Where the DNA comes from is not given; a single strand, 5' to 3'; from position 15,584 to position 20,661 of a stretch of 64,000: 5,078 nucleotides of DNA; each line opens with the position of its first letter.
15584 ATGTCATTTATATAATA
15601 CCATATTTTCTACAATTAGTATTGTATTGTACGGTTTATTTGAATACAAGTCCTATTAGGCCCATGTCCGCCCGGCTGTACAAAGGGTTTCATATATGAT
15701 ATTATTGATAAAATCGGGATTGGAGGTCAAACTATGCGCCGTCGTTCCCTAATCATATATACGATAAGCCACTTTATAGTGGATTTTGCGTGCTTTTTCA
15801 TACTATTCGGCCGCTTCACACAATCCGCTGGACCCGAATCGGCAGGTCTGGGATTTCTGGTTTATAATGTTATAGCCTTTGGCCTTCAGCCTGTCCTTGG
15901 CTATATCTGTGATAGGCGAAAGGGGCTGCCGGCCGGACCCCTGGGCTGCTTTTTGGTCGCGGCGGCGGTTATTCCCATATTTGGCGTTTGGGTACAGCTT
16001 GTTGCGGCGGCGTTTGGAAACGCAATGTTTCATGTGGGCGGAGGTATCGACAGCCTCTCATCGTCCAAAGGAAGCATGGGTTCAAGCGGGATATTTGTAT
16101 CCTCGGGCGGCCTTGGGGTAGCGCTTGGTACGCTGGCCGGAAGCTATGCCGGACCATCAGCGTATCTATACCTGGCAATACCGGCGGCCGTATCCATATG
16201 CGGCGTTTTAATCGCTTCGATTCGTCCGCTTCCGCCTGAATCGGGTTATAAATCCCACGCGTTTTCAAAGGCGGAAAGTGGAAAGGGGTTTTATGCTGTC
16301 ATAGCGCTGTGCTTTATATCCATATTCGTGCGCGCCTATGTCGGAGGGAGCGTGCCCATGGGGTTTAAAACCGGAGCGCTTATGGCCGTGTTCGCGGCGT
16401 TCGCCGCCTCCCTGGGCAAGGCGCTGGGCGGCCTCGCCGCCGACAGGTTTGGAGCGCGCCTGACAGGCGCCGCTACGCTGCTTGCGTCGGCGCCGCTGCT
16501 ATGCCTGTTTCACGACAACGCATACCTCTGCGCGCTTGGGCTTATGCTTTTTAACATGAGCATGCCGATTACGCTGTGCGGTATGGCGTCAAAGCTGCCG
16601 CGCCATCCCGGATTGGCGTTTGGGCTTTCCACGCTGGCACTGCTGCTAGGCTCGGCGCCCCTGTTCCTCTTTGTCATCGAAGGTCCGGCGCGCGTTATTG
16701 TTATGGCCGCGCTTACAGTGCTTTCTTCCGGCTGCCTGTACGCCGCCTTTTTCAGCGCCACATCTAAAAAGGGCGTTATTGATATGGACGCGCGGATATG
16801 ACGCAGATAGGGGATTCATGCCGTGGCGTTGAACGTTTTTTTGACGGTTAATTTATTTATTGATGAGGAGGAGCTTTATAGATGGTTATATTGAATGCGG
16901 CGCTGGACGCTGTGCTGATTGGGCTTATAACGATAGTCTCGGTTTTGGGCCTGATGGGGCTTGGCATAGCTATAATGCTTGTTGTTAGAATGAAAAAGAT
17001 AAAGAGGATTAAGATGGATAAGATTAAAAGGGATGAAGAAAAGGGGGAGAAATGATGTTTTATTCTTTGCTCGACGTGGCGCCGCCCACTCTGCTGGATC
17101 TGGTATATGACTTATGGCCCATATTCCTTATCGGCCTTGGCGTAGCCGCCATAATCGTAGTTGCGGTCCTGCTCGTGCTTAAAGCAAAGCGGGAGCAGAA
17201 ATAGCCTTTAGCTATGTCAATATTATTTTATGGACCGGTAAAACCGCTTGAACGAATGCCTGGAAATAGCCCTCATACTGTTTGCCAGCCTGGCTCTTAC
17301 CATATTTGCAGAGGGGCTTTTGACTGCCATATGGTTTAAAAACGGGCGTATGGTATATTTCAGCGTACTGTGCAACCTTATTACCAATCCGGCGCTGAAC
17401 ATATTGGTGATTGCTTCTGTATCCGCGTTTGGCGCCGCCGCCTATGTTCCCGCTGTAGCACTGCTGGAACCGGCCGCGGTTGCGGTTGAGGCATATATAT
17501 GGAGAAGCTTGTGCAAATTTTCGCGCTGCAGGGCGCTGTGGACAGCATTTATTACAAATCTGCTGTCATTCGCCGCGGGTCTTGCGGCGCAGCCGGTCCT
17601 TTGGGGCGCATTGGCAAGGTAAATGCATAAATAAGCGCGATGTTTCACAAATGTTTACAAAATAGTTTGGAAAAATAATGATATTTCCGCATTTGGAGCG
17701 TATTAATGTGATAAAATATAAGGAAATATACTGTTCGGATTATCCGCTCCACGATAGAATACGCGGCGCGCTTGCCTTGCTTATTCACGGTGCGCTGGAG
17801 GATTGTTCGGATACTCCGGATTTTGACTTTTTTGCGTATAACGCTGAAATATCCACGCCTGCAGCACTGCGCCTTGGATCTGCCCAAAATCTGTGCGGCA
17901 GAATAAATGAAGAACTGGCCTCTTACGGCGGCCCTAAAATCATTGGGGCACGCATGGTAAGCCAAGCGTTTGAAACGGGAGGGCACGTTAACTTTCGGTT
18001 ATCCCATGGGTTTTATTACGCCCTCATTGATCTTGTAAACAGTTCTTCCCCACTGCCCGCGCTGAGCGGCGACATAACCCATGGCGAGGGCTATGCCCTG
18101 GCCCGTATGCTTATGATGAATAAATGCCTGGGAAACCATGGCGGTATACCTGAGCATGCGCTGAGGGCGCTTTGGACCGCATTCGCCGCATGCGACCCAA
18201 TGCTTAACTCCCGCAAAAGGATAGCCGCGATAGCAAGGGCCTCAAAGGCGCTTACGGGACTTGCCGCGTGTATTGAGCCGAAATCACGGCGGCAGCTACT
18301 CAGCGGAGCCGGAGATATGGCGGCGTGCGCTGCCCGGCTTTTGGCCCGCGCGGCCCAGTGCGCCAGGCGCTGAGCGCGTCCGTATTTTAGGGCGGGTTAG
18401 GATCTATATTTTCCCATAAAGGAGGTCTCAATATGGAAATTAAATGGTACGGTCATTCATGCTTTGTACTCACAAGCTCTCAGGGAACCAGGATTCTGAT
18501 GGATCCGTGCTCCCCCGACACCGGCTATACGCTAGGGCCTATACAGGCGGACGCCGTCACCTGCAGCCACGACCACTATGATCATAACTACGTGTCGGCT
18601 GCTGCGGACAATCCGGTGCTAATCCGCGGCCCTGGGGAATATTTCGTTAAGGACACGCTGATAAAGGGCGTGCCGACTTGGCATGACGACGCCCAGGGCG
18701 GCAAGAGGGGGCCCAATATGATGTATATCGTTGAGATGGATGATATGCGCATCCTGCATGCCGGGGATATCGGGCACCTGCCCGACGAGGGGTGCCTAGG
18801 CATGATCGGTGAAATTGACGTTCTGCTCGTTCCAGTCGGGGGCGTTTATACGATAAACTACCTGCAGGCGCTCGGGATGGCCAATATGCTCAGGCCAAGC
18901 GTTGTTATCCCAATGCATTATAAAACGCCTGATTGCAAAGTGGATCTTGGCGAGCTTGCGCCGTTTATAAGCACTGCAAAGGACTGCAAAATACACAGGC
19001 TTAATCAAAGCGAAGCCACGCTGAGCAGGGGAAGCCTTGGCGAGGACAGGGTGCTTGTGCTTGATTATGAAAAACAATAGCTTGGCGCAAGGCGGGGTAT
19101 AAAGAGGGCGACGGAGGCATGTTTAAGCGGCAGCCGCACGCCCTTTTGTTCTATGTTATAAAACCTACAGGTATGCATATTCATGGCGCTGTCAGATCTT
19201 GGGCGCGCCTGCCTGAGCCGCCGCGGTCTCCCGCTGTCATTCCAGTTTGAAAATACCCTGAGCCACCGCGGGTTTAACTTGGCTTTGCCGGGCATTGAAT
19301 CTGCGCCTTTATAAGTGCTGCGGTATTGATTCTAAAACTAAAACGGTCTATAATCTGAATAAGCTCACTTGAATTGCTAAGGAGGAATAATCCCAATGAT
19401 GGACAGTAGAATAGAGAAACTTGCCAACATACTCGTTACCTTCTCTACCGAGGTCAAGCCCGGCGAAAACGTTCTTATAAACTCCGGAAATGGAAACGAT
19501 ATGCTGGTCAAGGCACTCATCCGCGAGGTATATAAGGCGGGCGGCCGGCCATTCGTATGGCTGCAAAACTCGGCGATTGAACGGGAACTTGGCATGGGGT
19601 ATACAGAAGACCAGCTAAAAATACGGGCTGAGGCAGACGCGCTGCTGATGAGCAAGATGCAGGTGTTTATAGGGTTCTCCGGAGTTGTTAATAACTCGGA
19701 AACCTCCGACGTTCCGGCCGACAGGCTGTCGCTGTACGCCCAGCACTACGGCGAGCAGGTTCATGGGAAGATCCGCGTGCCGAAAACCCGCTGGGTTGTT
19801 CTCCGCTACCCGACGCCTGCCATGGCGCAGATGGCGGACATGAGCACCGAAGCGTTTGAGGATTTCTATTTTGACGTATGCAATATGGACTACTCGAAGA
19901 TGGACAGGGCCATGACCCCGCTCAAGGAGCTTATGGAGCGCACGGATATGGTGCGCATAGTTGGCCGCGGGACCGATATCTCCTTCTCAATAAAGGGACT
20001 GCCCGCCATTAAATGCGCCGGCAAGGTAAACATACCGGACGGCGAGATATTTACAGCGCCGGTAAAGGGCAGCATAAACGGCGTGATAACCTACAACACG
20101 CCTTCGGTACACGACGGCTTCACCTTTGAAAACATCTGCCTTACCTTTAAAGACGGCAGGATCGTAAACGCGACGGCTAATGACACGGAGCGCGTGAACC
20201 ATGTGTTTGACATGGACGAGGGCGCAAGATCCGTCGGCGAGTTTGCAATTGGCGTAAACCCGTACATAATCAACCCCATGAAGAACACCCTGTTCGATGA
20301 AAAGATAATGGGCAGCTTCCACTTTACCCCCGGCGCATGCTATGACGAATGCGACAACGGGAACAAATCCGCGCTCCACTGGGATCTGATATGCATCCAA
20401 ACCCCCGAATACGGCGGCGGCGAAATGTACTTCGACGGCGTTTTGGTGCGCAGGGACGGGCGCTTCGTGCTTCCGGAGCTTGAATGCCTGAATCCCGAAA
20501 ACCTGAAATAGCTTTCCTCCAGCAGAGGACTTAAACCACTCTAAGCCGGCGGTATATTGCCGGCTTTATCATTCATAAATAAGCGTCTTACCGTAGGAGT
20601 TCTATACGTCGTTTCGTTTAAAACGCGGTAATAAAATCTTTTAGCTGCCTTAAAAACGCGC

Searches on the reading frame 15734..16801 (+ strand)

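Call 13: search_protein_families(library=ncbifam, proteins=[window:15734-16801:+], max_evalue=0.00001)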
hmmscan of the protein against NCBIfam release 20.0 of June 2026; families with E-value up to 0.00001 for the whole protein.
window:15734-16801:+ (355 aa): 0 families

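Call 16: search_protein_families(library=pfam, proteins=[window:15734-16801:+], max_evalue=0.001)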
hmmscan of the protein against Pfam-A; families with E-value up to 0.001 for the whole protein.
window:15734-16801:+ (355 aa): 1 family
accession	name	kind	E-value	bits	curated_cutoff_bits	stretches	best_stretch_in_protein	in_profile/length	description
PF07690.21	MFS_1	-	7.5e-05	22.2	33.4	1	17-308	11-344/347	Major Facilitator Superfamily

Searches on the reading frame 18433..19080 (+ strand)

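Call 13: search_protein_families(library=ncbifam, proteins=[window:18433-19080:+], max_evalue=0.00001)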
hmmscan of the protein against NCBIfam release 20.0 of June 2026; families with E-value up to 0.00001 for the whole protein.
window:18433-19080:+ (215 aa): 1 family
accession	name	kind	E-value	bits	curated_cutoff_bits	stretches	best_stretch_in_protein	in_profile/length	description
NF001911.0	PRK00685.1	equivalog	1.3e-23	83.7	144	2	75-166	100-197/228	metal-dependent hydrolase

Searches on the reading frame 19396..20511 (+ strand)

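Call 13: search_protein_families(library=ncbifam, proteins=[window:19396-20511:+], max_evalue=0.00001)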
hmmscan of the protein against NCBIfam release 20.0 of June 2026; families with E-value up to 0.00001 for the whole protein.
window:19396-20511:+ (371 aa): 0 families

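Call 16: search_protein_families(library=pfam, proteins=[window:19396-20511:+], max_evalue=0.001)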
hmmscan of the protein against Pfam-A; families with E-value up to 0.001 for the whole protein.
window:19396-20511:+ (371 aa): 1 family
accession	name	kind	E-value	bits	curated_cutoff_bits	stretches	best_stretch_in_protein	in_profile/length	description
PF02073.20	Peptidase_M29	-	6e-52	177.3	27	1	3-336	2-385/406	Thermophilic metalloprotease (M29)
